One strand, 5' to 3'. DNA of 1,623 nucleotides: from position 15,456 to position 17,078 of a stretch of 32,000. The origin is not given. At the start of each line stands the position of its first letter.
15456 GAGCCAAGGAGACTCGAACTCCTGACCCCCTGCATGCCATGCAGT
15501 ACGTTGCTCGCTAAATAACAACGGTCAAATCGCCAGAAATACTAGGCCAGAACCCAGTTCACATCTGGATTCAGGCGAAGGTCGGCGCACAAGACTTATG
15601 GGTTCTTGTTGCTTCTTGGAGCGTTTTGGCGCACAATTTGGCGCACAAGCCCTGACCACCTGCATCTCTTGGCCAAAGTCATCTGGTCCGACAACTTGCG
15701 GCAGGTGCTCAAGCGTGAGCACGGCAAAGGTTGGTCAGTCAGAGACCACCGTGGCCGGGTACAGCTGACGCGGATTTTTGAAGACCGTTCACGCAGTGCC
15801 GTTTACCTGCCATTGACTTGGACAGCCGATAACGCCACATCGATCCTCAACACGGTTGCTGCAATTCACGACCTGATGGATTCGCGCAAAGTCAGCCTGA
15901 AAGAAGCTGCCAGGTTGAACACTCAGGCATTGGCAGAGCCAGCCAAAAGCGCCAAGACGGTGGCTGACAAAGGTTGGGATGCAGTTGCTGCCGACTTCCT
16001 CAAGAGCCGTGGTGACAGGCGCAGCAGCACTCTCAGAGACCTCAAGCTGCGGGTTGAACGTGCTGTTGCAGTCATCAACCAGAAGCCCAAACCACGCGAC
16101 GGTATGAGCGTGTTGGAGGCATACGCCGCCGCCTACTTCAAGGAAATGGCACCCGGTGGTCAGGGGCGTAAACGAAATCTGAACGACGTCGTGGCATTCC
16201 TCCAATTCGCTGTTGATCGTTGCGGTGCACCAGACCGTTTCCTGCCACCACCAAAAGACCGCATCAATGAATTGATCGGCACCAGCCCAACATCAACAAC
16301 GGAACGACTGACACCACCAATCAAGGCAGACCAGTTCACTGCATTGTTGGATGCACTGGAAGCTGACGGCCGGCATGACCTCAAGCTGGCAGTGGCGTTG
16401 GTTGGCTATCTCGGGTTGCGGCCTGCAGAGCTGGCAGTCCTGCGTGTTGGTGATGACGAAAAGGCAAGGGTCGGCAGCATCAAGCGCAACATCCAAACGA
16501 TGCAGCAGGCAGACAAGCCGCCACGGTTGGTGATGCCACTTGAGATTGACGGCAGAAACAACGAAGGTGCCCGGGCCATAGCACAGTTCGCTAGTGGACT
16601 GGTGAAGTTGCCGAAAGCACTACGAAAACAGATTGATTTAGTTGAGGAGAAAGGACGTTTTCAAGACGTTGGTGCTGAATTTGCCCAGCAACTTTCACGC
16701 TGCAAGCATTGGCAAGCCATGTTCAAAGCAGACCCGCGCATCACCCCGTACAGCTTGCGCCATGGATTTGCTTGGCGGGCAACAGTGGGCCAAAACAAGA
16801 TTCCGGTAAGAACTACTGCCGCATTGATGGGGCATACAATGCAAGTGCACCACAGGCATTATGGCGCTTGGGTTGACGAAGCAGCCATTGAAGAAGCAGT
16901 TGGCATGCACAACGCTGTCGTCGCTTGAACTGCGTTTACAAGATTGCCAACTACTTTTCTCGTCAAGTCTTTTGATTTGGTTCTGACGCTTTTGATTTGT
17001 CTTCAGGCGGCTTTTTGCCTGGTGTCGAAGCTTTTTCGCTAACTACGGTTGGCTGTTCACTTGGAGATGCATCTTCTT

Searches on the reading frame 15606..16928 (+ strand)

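Call 55: search_protein_families(library=pfam, proteins=[window:15606-16928:+], max_evalue=0.01)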
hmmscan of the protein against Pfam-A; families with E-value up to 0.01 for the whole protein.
window:15606-16928:+ (440 aa): 1 family
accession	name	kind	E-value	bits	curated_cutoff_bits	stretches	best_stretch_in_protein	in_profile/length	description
PF00589.27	Phage_integrase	-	0.00014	22.1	27.1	1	240-419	4-165/172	Phage integrase family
